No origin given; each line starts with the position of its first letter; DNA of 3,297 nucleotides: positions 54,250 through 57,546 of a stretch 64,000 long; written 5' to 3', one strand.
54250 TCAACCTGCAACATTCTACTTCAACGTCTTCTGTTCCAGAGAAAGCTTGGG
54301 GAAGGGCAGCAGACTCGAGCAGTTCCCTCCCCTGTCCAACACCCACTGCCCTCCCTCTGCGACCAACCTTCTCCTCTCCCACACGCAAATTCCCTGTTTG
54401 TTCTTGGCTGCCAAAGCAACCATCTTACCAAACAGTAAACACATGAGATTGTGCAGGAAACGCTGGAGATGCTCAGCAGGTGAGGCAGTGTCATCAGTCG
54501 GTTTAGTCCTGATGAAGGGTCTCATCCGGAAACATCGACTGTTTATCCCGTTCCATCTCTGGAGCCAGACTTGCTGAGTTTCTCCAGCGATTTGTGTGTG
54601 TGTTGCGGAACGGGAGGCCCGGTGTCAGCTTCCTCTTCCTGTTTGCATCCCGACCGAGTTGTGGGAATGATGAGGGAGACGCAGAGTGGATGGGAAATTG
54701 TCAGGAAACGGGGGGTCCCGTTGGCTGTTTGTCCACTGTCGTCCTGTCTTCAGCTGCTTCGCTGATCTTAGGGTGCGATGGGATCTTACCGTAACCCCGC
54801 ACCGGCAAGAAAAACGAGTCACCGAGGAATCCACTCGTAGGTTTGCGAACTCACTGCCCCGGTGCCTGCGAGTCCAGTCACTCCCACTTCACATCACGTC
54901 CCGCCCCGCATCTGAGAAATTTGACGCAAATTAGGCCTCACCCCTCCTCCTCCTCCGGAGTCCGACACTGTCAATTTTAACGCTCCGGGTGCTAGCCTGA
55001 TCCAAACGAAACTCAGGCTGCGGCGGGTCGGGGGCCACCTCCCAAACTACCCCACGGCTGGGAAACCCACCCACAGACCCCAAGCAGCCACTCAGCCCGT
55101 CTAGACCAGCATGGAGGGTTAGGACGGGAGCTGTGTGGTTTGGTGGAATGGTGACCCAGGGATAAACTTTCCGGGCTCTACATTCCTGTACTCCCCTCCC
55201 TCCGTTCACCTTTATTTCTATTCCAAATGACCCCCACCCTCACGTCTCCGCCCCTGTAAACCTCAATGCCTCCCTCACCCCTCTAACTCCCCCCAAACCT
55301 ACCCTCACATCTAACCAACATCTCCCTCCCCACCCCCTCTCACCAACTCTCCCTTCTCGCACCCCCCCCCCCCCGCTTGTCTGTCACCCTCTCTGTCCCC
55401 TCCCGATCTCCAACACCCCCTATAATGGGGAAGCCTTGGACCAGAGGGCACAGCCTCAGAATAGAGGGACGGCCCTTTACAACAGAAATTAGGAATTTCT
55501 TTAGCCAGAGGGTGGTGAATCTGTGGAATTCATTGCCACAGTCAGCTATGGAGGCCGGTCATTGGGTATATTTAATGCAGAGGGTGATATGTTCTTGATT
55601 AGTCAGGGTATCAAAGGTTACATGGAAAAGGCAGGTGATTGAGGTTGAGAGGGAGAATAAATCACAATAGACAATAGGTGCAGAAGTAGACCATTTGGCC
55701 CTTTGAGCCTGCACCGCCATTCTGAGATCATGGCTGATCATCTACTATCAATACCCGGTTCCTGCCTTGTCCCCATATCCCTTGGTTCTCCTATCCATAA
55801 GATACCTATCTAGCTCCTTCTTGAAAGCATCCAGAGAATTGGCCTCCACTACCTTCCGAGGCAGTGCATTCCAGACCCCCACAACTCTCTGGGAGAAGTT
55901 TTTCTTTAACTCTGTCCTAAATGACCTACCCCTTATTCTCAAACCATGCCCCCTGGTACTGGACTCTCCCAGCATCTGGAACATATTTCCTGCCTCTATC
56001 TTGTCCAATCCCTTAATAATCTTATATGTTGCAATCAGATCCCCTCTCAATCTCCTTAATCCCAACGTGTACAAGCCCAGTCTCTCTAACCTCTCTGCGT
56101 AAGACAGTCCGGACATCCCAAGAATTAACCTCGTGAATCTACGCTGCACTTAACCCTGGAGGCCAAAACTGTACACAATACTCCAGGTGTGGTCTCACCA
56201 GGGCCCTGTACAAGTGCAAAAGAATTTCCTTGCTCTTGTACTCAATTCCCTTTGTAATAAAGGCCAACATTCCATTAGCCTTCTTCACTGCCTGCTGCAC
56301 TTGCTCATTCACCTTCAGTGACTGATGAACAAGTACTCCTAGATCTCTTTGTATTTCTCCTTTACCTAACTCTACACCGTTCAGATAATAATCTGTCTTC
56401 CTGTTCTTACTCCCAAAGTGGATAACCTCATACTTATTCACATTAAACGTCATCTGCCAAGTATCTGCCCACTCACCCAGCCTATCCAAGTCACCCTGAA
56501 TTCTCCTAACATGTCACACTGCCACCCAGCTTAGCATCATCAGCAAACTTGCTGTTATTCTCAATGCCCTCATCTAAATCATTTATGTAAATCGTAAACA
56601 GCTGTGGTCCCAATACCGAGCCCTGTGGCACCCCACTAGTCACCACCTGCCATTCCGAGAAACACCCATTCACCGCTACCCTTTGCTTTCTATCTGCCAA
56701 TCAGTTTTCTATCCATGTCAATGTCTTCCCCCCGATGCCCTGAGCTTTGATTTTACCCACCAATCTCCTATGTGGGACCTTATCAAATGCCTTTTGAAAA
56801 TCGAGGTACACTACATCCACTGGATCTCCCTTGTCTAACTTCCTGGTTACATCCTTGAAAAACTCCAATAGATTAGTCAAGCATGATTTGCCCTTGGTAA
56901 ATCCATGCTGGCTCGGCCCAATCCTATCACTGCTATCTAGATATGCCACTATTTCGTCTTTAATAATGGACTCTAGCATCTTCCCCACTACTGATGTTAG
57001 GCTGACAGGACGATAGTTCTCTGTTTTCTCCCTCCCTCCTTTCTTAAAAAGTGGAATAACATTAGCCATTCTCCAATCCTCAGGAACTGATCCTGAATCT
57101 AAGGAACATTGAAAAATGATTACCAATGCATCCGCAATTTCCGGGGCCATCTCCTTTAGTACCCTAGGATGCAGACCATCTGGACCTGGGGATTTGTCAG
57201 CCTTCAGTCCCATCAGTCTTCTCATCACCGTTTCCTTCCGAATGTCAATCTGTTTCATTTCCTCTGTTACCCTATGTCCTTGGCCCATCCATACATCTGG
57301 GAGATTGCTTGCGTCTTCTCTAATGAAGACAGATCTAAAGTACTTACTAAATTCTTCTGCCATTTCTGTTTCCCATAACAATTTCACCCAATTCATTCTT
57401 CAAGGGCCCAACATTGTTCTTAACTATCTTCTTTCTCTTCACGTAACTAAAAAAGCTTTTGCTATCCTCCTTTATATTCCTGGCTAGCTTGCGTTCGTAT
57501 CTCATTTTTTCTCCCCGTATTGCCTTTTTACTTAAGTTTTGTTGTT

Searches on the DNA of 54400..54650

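Call 16: search_rna_families(source=window, start=54400, end=54650, threshold=evalue, max_evalue=10, show_alignments=3)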
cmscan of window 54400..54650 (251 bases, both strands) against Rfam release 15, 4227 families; matches with E-value up to 10: 1.
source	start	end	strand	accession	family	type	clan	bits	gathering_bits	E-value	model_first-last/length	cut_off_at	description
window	54471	54496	-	RF01152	sR1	Gene; snRNA; snoRNA; CD-box;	-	8.5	45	6.8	32-57/57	no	Small nucleolar RNA sR1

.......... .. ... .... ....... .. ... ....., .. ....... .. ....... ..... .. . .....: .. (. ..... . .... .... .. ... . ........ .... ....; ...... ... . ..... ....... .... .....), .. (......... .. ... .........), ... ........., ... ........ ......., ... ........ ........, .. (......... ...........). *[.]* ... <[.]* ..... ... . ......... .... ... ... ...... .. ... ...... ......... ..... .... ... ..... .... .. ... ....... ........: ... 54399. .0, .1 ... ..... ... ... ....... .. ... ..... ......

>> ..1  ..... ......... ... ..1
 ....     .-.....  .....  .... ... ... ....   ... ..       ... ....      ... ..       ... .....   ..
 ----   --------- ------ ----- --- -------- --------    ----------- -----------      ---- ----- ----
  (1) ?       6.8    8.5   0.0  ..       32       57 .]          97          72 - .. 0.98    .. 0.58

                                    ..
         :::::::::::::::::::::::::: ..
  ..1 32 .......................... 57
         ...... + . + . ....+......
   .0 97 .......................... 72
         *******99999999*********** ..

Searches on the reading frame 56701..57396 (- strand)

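Call 23: search_protein_families(library=pfam, proteins=[window:56701-57396:-], max_evalue=0.01)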
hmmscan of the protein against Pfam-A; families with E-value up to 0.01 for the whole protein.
window:56701-57396:- (231 aa): 1 family
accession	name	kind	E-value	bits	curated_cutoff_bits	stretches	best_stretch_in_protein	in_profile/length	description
PF00078.32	RVT_1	-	2e-13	50.9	29.6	1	121-230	5-103/205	Reverse transcriptase (RNA-dependent DNA polymerase)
